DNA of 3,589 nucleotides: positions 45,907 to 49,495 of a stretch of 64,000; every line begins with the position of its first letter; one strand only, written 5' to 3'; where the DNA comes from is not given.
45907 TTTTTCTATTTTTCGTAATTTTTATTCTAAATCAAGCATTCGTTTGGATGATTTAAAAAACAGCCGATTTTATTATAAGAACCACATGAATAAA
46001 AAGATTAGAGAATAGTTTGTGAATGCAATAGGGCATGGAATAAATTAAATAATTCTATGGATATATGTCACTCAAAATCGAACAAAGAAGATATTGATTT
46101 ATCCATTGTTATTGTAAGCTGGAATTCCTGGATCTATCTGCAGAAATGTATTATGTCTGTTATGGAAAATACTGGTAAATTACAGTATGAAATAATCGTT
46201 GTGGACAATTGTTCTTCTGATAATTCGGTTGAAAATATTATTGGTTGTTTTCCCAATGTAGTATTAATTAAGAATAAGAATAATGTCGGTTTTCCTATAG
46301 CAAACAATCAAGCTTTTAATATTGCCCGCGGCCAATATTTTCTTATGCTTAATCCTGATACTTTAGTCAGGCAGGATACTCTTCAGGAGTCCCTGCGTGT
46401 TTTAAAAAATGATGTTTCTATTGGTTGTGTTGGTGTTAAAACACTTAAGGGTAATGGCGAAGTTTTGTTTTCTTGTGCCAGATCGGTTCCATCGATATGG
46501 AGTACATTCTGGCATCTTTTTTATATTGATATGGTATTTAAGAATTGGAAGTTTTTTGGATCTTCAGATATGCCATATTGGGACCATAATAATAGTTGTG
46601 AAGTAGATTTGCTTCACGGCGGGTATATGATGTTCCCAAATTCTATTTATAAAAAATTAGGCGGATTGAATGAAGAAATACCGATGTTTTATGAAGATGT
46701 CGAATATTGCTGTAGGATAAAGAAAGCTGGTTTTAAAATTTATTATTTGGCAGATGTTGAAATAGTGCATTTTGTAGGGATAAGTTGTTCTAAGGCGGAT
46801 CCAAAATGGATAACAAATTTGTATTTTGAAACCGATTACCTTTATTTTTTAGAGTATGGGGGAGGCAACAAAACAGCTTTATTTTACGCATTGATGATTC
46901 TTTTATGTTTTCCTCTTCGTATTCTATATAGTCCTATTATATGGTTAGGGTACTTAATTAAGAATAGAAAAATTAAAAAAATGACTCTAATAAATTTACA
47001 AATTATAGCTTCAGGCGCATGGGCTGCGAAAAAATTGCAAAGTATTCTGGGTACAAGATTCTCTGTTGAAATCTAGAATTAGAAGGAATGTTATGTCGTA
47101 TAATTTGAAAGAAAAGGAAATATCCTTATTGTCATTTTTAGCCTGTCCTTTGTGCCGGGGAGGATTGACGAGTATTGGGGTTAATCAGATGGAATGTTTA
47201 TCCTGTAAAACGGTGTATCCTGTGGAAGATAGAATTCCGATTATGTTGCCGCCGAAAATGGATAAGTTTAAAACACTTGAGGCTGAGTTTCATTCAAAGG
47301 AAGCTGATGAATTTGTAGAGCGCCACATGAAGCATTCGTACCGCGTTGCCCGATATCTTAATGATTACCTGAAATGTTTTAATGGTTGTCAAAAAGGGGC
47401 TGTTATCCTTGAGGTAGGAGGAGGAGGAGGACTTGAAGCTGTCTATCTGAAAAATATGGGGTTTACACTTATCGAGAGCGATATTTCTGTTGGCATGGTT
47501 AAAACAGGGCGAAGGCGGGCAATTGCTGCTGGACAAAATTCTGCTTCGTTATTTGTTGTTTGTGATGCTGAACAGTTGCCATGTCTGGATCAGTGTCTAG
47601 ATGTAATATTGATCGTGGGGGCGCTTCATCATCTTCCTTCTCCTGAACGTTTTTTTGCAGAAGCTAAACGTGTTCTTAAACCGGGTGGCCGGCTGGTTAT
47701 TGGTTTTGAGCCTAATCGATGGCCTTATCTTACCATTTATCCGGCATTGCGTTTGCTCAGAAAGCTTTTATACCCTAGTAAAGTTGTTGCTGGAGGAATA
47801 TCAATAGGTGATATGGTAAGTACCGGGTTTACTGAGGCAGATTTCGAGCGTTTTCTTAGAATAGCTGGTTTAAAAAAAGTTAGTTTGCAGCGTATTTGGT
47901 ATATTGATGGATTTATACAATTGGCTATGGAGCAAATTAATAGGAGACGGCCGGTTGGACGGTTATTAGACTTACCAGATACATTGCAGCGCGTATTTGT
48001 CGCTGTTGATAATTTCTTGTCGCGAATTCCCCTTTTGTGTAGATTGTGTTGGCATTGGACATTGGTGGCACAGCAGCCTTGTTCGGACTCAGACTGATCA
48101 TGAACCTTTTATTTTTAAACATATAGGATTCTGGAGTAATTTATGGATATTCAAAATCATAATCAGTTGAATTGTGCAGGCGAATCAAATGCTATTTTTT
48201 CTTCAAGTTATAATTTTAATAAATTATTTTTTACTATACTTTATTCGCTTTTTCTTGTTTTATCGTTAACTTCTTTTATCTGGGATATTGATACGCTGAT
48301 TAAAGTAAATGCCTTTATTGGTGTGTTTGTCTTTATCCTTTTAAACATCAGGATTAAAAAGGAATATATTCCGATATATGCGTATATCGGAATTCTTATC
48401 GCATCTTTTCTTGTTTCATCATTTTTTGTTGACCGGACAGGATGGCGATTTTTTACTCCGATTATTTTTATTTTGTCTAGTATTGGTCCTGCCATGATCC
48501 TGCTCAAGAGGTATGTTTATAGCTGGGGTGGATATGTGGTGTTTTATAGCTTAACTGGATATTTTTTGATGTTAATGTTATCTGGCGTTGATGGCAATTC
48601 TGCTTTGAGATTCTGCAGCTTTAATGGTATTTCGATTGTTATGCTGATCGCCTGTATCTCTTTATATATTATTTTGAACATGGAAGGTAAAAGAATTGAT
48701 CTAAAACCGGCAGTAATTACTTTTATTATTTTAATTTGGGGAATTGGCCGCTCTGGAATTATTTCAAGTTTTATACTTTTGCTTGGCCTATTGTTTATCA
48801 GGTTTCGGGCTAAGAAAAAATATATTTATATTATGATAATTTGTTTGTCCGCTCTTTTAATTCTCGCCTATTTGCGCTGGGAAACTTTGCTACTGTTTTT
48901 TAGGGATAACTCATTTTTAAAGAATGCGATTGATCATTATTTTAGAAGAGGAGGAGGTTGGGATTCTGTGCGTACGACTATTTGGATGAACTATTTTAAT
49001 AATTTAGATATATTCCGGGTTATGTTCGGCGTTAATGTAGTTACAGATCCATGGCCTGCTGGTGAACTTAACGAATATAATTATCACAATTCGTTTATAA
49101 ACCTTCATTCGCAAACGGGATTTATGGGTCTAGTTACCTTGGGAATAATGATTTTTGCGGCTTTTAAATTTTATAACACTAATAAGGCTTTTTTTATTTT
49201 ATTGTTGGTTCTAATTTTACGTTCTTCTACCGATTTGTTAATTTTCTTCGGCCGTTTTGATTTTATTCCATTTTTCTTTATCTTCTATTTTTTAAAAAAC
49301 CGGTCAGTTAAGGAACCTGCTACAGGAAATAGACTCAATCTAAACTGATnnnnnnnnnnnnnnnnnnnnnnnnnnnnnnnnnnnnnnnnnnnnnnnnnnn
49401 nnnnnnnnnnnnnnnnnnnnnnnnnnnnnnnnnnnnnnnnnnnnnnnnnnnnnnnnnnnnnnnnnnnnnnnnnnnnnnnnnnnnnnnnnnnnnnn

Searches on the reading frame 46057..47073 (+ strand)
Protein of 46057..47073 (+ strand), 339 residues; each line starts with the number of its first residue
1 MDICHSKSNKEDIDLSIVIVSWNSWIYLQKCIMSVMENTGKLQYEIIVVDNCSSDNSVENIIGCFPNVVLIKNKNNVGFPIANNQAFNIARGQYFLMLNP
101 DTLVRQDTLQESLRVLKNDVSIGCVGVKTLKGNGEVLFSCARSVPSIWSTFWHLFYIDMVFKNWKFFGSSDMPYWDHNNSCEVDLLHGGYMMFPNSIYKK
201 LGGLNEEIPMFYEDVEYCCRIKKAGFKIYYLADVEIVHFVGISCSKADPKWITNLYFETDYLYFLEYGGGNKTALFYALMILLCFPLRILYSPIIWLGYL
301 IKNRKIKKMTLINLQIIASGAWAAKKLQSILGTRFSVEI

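Call 7: search_protein_families(library=pfam, proteins=[window:46057-47073:+], max_evalue=0.001)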
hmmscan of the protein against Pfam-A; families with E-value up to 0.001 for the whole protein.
window:46057-47073:+ (339 aa): 3 families
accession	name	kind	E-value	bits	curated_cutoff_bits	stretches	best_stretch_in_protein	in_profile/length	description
PF00535.33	Glycos_transf_2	-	2.8e-21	76.6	23.3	1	16-131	1-121/168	Glycosyl transferase family 2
PF13641.12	Glyco_tranf_2_3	-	3.3e-16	60.5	27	1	15-239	3-212/230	Glycosyltransferase like family 2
PF13632.12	Glyco_trans_2_3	-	0.00065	20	27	0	95-297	2-187/198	Glycosyl transferase family group 2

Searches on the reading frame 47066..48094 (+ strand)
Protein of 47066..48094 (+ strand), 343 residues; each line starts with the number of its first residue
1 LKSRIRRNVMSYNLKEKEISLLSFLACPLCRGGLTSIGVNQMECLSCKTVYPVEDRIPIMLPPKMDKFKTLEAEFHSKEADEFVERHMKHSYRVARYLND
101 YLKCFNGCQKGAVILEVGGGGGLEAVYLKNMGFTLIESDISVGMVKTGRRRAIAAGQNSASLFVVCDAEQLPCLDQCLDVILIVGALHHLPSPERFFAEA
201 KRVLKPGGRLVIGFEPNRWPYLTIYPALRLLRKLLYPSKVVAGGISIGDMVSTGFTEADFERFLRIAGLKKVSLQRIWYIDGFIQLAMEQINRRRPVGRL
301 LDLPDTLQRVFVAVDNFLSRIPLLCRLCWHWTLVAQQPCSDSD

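Call 7: search_protein_families(library=pfam, proteins=[window:47066-48094:+], max_evalue=0.001)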
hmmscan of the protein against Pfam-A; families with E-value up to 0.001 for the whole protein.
window:47066-48094:+ (343 aa): 7 families
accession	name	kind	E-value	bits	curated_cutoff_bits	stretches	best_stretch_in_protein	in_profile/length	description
PF08241.18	Methyltransf_11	-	9.6e-22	77.9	21.2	1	115-212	1-95/95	Methyltransferase domain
PF13649.12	Methyltransf_25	-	1.1e-16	61.7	27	1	114-208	1-97/97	Methyltransferase domain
PF01209.24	Ubie_methyltran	-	5.6e-11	42.7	20.1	1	95-212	32-151/233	ubiE/COQ5 methyltransferase family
PF13489.12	Methyltransf_23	-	6e-11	42.8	27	1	97-212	9-116/164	Methyltransferase domain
PF13847.12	Methyltransf_31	-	1.1e-10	41.9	27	1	110-212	3-109/145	Methyltransferase domain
PF08242.18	Methyltransf_12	-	2.2e-10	41.6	30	1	115-210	1-98/98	Methyltransferase domain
PF03966.22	Trm112p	-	3.9e-08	33.5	22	1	21-55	4-39/40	Trm112p-like protein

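Call 37: search_protein_families(library=ncbifam, proteins=[window:47066-48094:+], max_evalue=0.00001)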
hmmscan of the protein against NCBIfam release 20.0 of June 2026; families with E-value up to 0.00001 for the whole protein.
window:47066-48094:+ (343 aa): 21 families
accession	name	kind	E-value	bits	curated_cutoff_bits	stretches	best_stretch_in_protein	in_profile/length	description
NF001240.0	PRK00216.1-1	equivalog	4.6e-14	52.1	378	1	91-212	44-168/251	bifunctional demethylmenaquinone methyltransferase/2-methoxy-6-polyprenyl-1,4-benzoquinol methylase UbiE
NF001241.0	PRK00216.1-2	equivalog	5.4e-13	49.1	327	1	108-225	49-162/231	demethylmenaquinone methyltransferase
NF001242.0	PRK00216.1-3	equivalog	1.3e-12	47.7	351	1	111-212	71-175/258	bifunctional demethylmenaquinone methyltransferase/2-methoxy-6-polyprenyl-1,4-benzoquinol methylase UbiE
NF045667.1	MTase_DVU1556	equivalog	2.3e-12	46.8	155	1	107-212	19-119/213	DVU_1556 family methyltransferase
NF041537.1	ArsM_AhpD_UU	exception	3.8e-12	45.6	510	1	109-212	75-180/345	arsenite methyltransferase/AhpD domain selenoprotein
TIGR01934.1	MenG_MenH_UbiE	subfamily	2.6e-11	43.3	158.35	1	109-212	38-141/223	ubiquinone/menaquinone biosynthesis methyltransferase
NF045823.1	PthPhpthDimycoMt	equivalog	4.2e-11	42.5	300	1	110-211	66-165/256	phthiotriol/phenolphthiotriol dimycocerosates methyltransferase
NF047649.1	MTase_UXPK_star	exception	7.8e-11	41.5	460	1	110-212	77-181/283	methyltransferase/UXPK-star double selenoprotein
NF008823.0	PRK11873.1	subfamily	7.6e-10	38.7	263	1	108-212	75-181/272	arsenite methyltransferase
NF045825.1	FAmtase_mtf2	equivalog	2.5e-09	36.7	400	1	110-211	58-157/248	fatty-acid O-methyltransferase Mtf2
TIGR01983.1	UbiG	equivalog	3.8e-09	36.2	102.95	1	83-212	19-151/228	bifunctional 2-polyprenyl-6-hydroxyphenol methylase/3-demethylubiquinol 3-O-methyltransferase UbiG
NF041536.1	ArsM_DUF2284_UU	exception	4e-09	35.3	575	1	109-212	75-180/459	arsenite methyltransferase/DUF2284 domain selenoprotein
NF043040.1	corrin_prot_MT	hypoth_equivalog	4.9e-09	35.9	180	1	109-216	39-153/216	corrinoid protein-associated methyltransferase CpaM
TIGR02072.1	BioC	equivalog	8.3e-09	35.6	184.95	1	94-211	19-131/244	malonyl-ACP O-methyltransferase BioC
NF001244.0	PRK00216.1-5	equivalog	5.6e-08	32.3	216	1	113-212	51-153/236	bifunctional demethylmenaquinone methyltransferase/2-methoxy-6-polyprenyl-1,4-benzoquinol methylase UbiE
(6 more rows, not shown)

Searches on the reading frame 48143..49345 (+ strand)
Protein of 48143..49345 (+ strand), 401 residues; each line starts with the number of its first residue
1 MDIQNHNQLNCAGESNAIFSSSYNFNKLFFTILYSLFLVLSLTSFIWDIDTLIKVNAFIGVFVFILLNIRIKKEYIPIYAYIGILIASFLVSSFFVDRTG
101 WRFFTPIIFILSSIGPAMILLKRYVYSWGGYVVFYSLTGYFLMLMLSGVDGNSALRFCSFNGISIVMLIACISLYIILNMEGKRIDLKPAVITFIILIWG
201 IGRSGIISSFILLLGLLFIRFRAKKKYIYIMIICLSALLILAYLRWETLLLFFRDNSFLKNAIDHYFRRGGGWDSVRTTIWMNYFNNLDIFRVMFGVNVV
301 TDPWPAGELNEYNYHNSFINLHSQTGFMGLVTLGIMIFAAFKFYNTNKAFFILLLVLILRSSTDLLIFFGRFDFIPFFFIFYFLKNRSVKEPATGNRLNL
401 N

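Call 7: search_protein_families(library=pfam, proteins=[window:48143-49345:+], max_evalue=0.001)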
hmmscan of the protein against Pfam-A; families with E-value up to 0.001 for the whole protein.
window:48143-49345:+ (401 aa): 1 family
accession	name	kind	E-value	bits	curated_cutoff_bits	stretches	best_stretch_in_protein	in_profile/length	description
PF04932.20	Wzy_C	-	1.5e-06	28.5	31.7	1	190-332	3-147/149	O-Antigen ligase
